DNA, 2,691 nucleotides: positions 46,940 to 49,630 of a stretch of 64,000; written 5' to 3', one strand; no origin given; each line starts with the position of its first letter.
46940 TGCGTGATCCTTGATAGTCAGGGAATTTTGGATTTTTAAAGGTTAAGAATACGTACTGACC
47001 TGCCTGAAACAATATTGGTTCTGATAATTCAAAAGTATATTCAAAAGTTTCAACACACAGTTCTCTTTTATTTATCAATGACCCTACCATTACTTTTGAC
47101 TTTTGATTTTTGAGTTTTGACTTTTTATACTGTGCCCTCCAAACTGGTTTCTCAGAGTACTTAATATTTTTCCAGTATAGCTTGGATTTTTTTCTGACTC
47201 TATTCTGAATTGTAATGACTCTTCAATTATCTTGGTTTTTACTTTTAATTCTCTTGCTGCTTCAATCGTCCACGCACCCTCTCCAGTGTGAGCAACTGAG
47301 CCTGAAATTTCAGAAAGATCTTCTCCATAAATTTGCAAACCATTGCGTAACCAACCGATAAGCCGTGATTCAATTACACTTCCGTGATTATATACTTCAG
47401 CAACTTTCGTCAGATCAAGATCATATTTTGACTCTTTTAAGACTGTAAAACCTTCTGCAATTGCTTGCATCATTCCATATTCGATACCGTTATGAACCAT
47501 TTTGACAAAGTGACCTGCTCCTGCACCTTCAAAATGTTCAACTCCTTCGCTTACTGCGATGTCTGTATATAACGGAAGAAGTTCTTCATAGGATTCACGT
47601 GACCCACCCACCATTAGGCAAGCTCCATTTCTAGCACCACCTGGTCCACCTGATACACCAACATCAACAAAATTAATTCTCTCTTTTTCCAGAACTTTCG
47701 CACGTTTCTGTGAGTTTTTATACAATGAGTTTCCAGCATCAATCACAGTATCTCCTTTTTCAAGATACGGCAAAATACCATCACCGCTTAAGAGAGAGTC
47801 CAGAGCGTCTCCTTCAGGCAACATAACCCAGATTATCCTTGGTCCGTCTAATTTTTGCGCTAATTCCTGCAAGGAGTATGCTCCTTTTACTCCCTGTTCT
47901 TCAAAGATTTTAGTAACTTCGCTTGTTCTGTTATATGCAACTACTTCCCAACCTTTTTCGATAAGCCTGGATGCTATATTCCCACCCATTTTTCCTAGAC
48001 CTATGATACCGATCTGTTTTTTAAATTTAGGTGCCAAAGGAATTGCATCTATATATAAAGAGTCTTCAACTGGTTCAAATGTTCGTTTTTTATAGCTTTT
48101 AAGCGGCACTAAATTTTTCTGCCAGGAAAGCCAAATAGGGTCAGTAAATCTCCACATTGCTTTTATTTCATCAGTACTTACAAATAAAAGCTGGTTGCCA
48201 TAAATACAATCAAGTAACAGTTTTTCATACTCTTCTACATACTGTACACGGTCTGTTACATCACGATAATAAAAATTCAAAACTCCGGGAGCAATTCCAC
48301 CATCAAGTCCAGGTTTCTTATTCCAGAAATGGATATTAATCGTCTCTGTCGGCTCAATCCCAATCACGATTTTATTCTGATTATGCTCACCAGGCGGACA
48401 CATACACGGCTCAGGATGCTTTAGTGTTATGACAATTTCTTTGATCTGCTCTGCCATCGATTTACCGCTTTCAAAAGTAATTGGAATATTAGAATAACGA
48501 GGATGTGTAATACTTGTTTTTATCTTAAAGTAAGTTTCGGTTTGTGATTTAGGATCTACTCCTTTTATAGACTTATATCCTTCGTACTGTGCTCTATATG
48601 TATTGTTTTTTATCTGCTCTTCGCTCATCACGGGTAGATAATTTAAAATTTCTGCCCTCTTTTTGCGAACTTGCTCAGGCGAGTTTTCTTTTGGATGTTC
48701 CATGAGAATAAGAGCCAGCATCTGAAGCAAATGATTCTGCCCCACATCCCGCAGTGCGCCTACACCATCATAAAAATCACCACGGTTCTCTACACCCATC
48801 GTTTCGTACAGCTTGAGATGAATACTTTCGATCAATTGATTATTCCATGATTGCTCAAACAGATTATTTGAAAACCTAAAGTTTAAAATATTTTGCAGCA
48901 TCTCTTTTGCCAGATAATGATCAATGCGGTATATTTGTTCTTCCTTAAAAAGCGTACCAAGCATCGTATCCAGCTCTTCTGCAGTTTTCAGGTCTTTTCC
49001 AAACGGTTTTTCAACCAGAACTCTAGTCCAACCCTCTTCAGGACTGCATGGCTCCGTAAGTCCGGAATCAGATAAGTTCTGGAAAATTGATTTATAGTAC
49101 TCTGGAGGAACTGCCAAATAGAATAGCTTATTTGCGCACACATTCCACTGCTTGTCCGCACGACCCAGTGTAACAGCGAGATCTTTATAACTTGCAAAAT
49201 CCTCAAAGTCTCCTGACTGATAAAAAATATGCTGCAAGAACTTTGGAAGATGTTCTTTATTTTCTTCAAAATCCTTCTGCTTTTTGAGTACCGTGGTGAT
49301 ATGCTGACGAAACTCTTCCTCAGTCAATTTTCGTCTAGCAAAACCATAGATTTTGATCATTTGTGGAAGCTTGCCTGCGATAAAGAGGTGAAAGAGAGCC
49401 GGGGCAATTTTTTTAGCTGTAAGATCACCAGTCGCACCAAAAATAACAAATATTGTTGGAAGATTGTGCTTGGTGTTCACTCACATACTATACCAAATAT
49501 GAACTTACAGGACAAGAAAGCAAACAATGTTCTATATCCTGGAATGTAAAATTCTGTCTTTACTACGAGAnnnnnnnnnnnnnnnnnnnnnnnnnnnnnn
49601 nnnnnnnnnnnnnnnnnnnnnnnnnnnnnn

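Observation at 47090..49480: Single-ORF fusion of glucose-6-phosphate dehydrogenase and 6-phosphogluconate dehydrogenase, co-transcribed with an FNR-like reductase and a cupredoxin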

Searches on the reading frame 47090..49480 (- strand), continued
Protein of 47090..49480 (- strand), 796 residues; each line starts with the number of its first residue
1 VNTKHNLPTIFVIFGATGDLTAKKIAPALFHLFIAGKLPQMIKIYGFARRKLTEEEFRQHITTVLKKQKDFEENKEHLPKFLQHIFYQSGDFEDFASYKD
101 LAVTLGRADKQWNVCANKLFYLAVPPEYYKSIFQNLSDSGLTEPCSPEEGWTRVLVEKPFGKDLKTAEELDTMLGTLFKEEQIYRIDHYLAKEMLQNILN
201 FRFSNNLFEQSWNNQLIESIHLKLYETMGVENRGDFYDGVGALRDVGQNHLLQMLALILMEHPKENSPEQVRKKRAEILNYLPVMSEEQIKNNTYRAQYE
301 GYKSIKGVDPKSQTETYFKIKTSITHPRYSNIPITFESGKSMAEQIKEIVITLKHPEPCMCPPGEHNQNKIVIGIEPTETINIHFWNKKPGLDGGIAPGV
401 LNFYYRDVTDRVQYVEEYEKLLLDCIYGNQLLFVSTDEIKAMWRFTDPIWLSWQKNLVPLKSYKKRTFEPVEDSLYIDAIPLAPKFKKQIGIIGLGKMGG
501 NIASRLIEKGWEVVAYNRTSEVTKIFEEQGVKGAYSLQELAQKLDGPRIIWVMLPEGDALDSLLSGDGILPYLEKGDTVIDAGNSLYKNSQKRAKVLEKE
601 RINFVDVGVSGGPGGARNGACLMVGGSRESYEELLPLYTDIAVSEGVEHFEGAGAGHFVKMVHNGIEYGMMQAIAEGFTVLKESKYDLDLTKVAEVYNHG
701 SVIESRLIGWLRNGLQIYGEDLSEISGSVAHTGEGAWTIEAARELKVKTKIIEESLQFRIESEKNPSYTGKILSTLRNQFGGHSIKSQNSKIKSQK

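Call 82: search_protein_representatives(protein=P0001)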
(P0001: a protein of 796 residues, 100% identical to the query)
Query: 796 residues. Proteins with E-value up to 0.001 (for the whole library): 32133; up to 1e-10: 13677; up to 1e-30: 3794. The best 150 are listed.
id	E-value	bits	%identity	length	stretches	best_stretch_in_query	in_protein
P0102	0.0e+00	1025.3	57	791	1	1-787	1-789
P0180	4.3e-283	957.7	56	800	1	5-786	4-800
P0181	5.5e-239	811.9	48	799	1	6-787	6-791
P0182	5.5e-223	759.0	56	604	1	5-598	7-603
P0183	1.4e-219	747.7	46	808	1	5-785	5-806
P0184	2.7e-207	707.1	47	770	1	4-785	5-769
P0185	2.6e-205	700.5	47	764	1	10-786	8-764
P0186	7.7e-204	695.6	53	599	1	190-785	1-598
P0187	5.5e-193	659.7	42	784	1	7-786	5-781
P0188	2.2e-184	631.3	42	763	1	10-787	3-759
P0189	4.3e-184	630.3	46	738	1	7-786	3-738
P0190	8.2e-176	602.9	41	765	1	9-785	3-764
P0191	1.5e-166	572.4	43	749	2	407-785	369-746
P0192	8.8e-163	559.9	55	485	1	3-468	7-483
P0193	4.2e-156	537.8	53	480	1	4-473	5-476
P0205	5.1e-124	431.7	37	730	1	9-784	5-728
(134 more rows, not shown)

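Call 83: list_cluster_members(proteins=[P0180, P0181, P0183, P0184, P0185, P0187, P0188, P0189, P0190, P0205])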
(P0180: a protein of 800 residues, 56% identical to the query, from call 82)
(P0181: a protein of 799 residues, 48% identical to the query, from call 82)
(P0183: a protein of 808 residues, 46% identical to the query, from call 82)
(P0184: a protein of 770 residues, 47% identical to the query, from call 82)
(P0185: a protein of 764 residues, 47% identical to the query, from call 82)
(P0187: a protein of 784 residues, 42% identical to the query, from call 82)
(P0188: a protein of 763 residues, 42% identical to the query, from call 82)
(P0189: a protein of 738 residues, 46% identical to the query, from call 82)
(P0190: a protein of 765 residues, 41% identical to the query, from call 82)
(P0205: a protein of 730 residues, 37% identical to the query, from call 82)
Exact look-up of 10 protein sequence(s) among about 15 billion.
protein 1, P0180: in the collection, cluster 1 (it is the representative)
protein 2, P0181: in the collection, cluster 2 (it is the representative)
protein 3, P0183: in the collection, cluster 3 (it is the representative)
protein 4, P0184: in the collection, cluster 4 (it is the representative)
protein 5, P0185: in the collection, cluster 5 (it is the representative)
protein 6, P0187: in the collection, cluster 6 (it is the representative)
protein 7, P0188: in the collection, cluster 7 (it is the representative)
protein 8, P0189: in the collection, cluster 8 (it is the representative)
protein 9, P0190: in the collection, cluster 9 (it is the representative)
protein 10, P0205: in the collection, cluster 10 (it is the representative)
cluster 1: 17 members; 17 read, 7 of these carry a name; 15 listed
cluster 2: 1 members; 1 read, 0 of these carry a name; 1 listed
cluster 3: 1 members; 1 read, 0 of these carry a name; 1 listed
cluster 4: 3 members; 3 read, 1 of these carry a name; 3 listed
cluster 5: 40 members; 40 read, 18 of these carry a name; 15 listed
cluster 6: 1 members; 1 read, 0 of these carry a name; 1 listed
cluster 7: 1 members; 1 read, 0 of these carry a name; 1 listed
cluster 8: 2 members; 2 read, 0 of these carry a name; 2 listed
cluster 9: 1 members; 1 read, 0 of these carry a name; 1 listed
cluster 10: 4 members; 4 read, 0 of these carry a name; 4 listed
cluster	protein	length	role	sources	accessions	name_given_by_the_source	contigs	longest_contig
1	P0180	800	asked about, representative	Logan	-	-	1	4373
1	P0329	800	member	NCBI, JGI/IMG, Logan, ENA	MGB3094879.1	MAG: glucose-6-phosphate dehydrogenase [Microgenomates group bacterium]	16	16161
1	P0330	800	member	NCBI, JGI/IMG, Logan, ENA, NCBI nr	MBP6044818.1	glucose-6-phosphate dehydrogenase [Candidatus Woesebacteria bacterium] | glucose-6-phosphate 1-dehydrogenase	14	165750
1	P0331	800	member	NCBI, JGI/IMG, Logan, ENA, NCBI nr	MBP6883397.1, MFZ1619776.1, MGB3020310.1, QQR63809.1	MAG: glucose-6-phosphate dehydrogenase [Microgenomates group bacterium] | glucose-6-phosphate dehydrogenase [Candidatus Woesebacteria bacterium]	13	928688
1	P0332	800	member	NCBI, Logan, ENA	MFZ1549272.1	MAG: glucose-6-phosphate dehydrogenase [Microgenomates group bacterium]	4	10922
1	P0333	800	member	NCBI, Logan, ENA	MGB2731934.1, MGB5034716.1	MAG: glucose-6-phosphate dehydrogenase [Microgenomates group bacterium]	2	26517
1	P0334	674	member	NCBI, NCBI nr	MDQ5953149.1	MAG: glucose-6-phosphate 1-dehydrogenase, partial [Patescibacteria group bacterium] | glucose-6-phosphate 1-dehydrogenase [Patescibacteria group bacterium]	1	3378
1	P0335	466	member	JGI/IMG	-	6-phosphogluconate dehydrogenase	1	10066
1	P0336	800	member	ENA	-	-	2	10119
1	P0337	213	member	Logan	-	-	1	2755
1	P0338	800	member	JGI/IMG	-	-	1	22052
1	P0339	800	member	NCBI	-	-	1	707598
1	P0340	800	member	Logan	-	-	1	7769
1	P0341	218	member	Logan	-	-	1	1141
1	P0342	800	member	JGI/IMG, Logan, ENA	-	-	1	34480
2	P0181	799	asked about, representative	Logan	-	-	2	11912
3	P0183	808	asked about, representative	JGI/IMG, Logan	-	-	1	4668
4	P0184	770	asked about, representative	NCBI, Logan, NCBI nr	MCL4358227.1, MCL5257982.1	MAG: glucose-6-phosphate dehydrogenase [Patescibacteria group bacterium] | glucose-6-phosphate dehydrogenase [Patescibacteria group bacterium]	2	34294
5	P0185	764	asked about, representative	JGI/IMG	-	-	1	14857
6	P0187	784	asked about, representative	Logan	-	-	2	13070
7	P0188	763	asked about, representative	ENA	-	-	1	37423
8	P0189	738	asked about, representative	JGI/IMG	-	-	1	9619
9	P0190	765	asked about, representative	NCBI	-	-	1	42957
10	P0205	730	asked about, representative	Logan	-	-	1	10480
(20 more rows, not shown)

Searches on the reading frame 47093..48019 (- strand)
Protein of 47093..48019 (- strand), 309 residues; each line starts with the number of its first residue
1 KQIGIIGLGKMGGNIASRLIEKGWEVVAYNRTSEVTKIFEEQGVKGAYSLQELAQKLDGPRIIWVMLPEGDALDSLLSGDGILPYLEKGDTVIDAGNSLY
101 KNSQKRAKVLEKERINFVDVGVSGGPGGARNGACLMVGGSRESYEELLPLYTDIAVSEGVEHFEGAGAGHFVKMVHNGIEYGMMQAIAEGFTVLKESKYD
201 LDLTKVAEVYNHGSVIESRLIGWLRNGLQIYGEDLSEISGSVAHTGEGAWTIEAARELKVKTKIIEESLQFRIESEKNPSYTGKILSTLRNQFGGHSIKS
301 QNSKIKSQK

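Call 36: search_solved_structures(query=window:47093-48019:-, max_evalue=1e-40, show_alignments=3)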
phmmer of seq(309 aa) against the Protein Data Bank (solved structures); distinct sequences matched with E-value up to 1e-40: 15.
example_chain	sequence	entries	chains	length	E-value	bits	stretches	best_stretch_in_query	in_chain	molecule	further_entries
6vpb_A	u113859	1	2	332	9.3e-63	215.6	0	156-299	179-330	6-phosphogluconate dehydrogenase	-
10gw_A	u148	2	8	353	1.7e-61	211.5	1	2-298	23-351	6-phosphogluconate dehydrogenase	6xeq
8ihe_A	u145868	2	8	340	2e-60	207.9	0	2-197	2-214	Probable 6-phosphogluconate dehydrogenase,decarboxylating Gnd2 | 6-phosphogluconate dehydrogenase, NAD(+)-dependent, decarboxylating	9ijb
4e21_A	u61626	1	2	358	1.8e-58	201.5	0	2-158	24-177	6-phosphogluconate dehydrogenase (Decarboxylating)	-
2w8z_A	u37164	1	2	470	1.1e-47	166.1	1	2-274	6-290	6-PHOSPHOGLUCONATE DEHYDROGENASE, DECARBOXYLATING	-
2w90_A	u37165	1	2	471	1.1e-47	166.1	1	2-274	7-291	6-PHOSPHOGLUCONATE DEHYDROGENASE, DECARBOXYLATING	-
3fwn_A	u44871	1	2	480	2e-47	165.2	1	2-279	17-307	6-phosphogluconate dehydrogenase, decarboxylating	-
2zya_A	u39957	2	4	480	2.2e-47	165.1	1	2-279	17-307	6-phosphogluconate dehydrogenase, decarboxylating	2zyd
2zyg_A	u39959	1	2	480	4.9e-46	160.7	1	2-279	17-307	6-phosphogluconate dehydrogenase, decarboxylating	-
7cb0_A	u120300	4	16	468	2.6e-44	155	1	2-275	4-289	6-phosphogluconate dehydrogenase, decarboxylating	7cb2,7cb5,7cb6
2iyo_A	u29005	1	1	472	5.8e-43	150.6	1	3-288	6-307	6-PHOSPHOGLUCONATE DEHYDROGENASE, DECARBOXYLATING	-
8i4n_A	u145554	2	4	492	5.9e-43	150.6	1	2-271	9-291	6-phosphogluconate dehydrogenase, decarboxylating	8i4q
2iyp_A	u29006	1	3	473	5.9e-43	150.6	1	3-288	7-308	6-PHOSPHOGLUCONATE DEHYDROGENASE, DECARBOXYLATING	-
2iz0_A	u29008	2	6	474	5.9e-43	150.5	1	3-288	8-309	6-PHOSPHOGLUCONATE DEHYDROGENASE, DECARBOXYLATING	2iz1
2p4q_A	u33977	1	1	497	6.3e-43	150.5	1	3-273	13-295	6-phosphogluconate dehydrogenase, decarboxylating 1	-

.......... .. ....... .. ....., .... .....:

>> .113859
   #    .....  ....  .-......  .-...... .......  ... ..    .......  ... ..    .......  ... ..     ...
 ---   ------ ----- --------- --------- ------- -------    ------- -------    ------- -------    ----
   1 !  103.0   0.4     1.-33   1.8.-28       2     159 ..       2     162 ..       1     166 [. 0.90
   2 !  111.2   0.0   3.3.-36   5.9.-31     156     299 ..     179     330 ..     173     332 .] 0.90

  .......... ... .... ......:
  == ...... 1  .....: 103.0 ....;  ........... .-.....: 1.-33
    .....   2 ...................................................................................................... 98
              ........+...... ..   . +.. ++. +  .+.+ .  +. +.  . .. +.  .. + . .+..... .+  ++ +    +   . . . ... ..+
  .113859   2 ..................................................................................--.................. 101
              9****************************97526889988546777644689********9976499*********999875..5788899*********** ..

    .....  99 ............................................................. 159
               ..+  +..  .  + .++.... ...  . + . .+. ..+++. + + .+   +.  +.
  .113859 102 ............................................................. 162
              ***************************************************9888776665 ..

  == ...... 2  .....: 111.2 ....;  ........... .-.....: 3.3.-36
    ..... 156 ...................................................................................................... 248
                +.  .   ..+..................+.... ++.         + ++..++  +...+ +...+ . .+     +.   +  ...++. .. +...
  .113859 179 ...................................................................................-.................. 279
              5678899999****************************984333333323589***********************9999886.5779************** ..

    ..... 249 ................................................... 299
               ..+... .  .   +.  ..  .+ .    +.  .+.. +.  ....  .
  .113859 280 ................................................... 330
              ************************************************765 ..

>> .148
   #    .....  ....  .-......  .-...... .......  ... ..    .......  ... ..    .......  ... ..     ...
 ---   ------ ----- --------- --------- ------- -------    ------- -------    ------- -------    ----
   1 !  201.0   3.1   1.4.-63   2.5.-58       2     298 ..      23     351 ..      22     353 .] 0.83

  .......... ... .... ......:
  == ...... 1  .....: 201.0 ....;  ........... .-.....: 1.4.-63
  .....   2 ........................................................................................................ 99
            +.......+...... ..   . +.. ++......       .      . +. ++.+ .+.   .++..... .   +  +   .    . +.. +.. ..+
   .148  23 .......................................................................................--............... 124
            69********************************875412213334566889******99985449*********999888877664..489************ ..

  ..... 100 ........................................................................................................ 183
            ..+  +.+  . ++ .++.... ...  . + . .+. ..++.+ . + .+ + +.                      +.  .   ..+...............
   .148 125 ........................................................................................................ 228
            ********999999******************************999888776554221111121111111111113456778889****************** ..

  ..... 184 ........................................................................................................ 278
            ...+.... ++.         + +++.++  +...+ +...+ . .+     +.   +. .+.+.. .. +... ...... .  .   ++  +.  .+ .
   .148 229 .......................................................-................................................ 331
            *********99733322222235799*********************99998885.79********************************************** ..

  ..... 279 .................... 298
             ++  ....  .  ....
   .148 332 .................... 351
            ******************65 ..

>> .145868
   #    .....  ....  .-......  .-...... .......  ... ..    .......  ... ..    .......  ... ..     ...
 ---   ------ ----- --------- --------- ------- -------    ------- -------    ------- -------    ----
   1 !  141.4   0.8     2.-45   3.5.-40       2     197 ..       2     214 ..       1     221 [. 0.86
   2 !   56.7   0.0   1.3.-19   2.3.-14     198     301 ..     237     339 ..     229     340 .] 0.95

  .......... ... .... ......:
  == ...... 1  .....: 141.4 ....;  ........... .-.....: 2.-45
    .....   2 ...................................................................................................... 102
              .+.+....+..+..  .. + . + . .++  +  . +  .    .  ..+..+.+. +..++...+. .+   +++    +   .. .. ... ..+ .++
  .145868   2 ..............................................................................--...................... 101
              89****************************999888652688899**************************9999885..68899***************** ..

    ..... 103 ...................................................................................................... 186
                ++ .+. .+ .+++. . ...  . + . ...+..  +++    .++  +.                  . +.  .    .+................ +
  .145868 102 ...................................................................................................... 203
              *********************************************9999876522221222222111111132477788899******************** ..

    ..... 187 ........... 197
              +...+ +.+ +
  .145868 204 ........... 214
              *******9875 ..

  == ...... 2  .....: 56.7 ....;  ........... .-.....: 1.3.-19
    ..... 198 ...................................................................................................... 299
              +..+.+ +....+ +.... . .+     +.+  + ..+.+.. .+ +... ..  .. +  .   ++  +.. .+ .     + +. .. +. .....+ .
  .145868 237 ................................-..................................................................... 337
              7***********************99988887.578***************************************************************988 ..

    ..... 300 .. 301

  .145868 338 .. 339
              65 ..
